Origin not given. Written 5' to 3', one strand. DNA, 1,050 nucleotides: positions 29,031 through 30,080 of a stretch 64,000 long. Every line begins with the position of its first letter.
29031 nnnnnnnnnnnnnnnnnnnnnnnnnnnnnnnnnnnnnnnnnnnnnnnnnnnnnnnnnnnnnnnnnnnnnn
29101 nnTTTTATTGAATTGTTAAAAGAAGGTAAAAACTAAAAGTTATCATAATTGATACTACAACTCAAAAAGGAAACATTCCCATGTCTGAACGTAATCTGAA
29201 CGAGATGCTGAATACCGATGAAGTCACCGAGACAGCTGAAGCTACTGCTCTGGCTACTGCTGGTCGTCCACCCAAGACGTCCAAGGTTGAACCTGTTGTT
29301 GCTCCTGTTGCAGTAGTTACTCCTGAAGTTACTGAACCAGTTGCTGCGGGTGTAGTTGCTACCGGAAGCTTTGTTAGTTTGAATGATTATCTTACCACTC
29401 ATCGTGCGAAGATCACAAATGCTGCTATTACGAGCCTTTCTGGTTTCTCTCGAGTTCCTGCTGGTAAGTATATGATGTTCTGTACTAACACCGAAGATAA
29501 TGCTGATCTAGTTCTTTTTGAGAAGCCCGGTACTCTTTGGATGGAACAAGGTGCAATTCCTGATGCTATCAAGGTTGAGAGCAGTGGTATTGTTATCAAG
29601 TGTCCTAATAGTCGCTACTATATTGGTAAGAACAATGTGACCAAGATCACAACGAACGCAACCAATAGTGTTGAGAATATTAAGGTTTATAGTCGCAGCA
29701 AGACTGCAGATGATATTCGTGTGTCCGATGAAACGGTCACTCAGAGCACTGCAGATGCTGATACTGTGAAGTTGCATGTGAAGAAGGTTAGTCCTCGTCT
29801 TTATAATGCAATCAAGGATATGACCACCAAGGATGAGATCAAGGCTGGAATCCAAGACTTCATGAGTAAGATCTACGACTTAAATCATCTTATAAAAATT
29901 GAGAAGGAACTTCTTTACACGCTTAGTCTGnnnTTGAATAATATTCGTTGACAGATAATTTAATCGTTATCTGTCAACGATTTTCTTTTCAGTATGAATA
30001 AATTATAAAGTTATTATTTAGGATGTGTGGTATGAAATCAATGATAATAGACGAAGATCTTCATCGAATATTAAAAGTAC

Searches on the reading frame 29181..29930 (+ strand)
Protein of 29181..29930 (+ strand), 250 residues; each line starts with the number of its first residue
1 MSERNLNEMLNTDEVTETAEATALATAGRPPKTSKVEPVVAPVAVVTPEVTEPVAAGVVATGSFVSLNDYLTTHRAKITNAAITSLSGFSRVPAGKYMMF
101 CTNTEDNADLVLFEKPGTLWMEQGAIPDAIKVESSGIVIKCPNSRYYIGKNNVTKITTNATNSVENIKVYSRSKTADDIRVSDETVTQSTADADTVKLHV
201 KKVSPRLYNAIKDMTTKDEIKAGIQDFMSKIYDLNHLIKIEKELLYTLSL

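Call 10: search_protein_families(library=pfam, proteins=[window:29181-29930:+], max_evalue=0.01)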
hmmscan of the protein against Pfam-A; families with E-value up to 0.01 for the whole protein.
window:29181-29930:+ (250 aa): 0 families

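Call 11: search_protein_families(library=phrogs, proteins=[window:29181-29930:+], max_evalue=0.001)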
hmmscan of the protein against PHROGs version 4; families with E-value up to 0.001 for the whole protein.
window:29181-29930:+ (250 aa): 0 families

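Call 41: find_homologous_proteins(query=window:29181-29930:+, max_evalue=0.001)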
Query window:29181-29930:+ (250 aa): 22 proteins with E <= 0.001 among 1728 candidates.
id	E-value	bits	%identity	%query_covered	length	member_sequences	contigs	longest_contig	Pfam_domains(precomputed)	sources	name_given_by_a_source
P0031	1.3e-150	517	100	97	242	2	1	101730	-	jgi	-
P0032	4.6e-123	427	79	100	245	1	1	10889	-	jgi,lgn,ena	-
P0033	3.3e-111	388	70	100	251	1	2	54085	-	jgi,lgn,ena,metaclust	metaclust:\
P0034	1.3e-99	350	70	100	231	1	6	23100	-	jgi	jgi:hypothetical protein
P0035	4.2e-97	342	66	99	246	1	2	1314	-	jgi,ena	-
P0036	7.6e-82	292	56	100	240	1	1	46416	-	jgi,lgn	jgi:hypothetical protein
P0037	2.7e-80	287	56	98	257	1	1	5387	-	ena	-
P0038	4.4e-80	287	58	99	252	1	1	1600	-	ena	-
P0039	9.2e-80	286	57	100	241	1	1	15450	-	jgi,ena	-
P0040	2.5e-74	268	53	100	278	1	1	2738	-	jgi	jgi:hypothetical protein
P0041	6.2e-74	266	56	100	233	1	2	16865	-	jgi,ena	-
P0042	1.2e-73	266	60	83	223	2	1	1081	-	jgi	-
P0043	2.6e-73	264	52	100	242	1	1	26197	-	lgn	-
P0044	3.0e-73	264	55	96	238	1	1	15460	-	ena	-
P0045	1.3e-72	262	51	100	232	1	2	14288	-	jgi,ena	-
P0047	6.8e-67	243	46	99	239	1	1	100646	-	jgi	jgi:hypothetical protein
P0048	8.0e-63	230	50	99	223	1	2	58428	-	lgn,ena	-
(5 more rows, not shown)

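Call 42: find_encoding_contigs(protein=P0048, flank=10000, max_places=1)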
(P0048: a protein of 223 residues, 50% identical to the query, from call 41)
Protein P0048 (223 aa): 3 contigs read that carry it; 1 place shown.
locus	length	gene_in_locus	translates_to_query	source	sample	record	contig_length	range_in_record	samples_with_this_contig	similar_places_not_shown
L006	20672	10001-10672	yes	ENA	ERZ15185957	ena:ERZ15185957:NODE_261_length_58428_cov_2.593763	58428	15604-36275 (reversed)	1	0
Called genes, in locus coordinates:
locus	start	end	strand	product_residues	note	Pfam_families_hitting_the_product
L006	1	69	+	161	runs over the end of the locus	-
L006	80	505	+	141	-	-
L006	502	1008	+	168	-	PF00899:ThiF (weak)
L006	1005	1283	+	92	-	-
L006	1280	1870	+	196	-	-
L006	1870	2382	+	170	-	-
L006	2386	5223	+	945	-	PF00623:RNA_pol_Rpb1_2, PF04983:RNA_pol_Rpb1_3 (weak), PF04998:RNA_pol_Rpb1_5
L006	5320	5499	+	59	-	-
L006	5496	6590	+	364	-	PF24308:DUF7487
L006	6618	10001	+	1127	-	PF04565:RNA_pol_Rpb2_3 (weak), PF00562:RNA_pol_Rpb2_6, PF04560:RNA_pol_Rpb2_7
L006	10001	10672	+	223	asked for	-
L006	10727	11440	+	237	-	-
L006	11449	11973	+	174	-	-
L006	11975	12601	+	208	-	-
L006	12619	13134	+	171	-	-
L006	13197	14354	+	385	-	-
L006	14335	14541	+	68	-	-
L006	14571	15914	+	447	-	PF01068:DNA_ligase_A_M, PF14743:DNA_ligase_OB_2 (weak)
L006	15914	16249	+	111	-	PF01381:HTH_3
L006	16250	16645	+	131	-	-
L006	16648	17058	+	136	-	-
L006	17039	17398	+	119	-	-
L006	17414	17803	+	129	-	-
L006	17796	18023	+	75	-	-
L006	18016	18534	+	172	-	-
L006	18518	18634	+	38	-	-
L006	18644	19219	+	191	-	-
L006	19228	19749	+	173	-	PF09643:YopX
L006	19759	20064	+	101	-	-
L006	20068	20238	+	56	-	-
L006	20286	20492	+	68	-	-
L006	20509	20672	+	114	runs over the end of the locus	-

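Call 43: find_encoding_contigs(protein=P0047, flank=10000, max_places=1)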
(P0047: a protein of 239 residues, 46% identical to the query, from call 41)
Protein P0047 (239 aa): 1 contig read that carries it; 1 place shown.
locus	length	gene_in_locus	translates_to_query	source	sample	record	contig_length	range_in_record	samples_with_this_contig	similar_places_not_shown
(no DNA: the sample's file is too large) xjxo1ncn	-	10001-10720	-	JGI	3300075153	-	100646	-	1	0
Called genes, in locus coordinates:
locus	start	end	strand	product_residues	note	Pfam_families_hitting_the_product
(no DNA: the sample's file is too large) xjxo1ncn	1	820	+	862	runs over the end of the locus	PF13558:SbcC_Walker_B (faint)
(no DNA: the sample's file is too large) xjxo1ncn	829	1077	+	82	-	-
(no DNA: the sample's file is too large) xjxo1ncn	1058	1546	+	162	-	-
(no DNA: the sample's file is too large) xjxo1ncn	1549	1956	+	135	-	-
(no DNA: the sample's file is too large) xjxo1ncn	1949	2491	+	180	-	PF00899:ThiF (faint)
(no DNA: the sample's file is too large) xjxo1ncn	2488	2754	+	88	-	-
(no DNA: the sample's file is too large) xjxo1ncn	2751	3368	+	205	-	-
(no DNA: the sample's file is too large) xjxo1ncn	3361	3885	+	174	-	-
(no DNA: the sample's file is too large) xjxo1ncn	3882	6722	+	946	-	PF00623:RNA_pol_Rpb1_2, PF04983:RNA_pol_Rpb1_3 (weak), PF04998:RNA_pol_Rpb1_5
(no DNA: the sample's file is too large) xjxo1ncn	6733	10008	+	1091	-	PF04565:RNA_pol_Rpb2_3 (weak), PF00562:RNA_pol_Rpb2_6, PF04560:RNA_pol_Rpb2_7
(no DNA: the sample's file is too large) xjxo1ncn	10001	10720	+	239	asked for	-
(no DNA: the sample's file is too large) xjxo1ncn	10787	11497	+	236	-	-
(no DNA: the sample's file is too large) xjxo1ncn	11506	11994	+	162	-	-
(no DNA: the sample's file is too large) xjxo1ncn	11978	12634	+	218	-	-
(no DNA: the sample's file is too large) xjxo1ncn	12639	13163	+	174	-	-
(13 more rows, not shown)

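Call 58: predict_structure(alignment_id=A2)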
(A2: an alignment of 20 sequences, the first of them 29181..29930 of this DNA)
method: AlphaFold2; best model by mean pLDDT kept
length: 250 residues; sequences in the alignment: 20
mean_pLDDT: 77.9   pTM: 0.69
mean pLDDT of the five models: 77.9, 77.7, 77.4, 76.9, 71.9
residues with pLDDT >= 90: 89; 70-90: 104; 50-70: 11; < 50: 46
segments of 3 or more residues with pLDDT < 50: 1-3, 10-41, 43-53
pLDDT, mean of each block of 10 residues (from residue 1): 53 36 37 42 41 65 89 93 84 80 81 81 93 91 92 91 90 88 84 89 91 92 90 88 88
secondary structure, 60 per line:
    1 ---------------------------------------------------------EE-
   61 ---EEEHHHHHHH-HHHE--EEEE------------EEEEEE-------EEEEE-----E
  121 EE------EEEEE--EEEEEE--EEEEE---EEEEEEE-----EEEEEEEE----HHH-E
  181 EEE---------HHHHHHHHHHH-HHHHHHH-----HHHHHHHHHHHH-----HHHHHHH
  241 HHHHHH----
elements in order: E64-66 H67-73 E81-84 E97-102 E110-114 E120-122 E129-133 E136-141 E144-148 E152-158 E164-171 E180-183 H193-203 H205-211 H217-228 H234-246

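Call 62: fold_search(model_id=the predicted structure, library=pdb)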
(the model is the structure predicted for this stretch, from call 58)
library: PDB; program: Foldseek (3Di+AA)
matches with E <= 10: 697; with E <= 0.001: 0
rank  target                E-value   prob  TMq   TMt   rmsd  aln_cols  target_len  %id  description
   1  9ete_B                4.1e-02  0.33  0.15  0.25  13.5       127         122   11  Crystal structure of recombinant chicken liver Bile Acid Binding Protein (cL-BABP) in complex with deoxycholic acid (released 2024-10-09)
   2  4bgf_C                5.2e-02  0.20  0.16  0.15  15.3       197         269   10  The 3D-structure of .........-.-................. from M. tuberculosis (released 2013-07-24)
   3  9gc3_C                5.5e-02  0.35  0.16  0.08  13.7       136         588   13  yeast TFIIIC TauB subcomplex bound to a tRNA gene (released 2024-11-27)
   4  8zqg_B                8.7e-02  0.21  0.13  0.11  12.5       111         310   10  Crystal structure of WIPI3 in complex with ATG16L1 (released 2025-01-01)
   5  1crb                  8.7e-02  0.15  0.12  0.20  15.7       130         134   10  CRYSTALLOGRAPHIC STUDIES ON A FAMILY OF CELLULAR LIPOPHILIC TRANSPORT PROTEINS. REFINEMENT OF P2 MYELIN PROTEIN AND THE  (released 1994-12-20)
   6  6e6m_B                9.2e-02  0.18  0.13  0.22  14.3       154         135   10  Crystal structure of human cellular retinol-binding protein 1 in complex with cannabidiorcin (CBDO) (released 2019-02-13)
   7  8gdm                  9.8e-02  0.11  0.11  0.19  16.9       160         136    8  Crystal structure of human cellular retinol binding protein 1 in complex with {[3-(diphenylmethyl)-1,2,4-oxadiazol-5-yl] (released 2023-10-04)
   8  5x7o_A                1.3e-01  0.16  0.12  0.04  11.9       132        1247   11  Crystal structure of Paenibacillus sp. 598K alpha-1,6-glucosyltransferase (released 2017-07-26)
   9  6iyy                  1.4e-01  0.21  0.13  0.11  12.2       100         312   11  Crystal structure of human WIPI3,loop deletion mutant (released 2019-03-13)
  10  3rrm_C                1.4e-01  0.21  0.16  0.12  10.6       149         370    9  S. cerevisiae dbp5 l327v bound to nup159, gle1 h337r, ip6 and adp (released 2011-05-18)
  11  9c0z                  1.5e-01  0.15  0.15  0.11  15.9       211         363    8  Clathrin terminal domain complexed with pitstop 2d (released 2024-06-26)
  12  9etg_B                1.5e-01  0.23  0.15  0.25  13.6       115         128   13  Crystal structure of recombinant chicken liver Bile Acid Binding Protein (cL-BABP) in complex with CA-M11 (released 2024-10-09)
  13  3elx                  1.5e-01  0.16  0.14  0.22  14.8       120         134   10  Crystal structure of apo Zebrafish Ileal Bile Acid-Binding Protein (released 2009-01-13)
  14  2lfo_MODEL_1_A        1.6e-01  0.23  0.15  0.26  13.5       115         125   15  NMR structure of cl-BABP/SS complexed with glycochenodeoxycholic and glycocholic acids (released 2012-07-11)
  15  3gd1_I                1.6e-01  0.14  0.14  0.11  16.3       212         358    8  Structure of an Arrestin/Clathrin complex reveals a novel clathrin binding domain that modulates receptor trafficking (released 2009-08-25)
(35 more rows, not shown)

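Call 76: find_related_loci(query=A2, collection=viral_contigs, flank=10000)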
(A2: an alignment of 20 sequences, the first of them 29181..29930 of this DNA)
Query A2 (250 aa) in viral_contigs; peptide patterns used: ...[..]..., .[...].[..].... (x = any residue, [..] = any of these).
129 stretches matched a pattern; 1 encode a relative of the query (tblastn E <= 1e-3); 1 distinct loci.
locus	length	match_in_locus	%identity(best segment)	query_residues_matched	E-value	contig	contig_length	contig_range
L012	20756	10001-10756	46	5-250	6e-69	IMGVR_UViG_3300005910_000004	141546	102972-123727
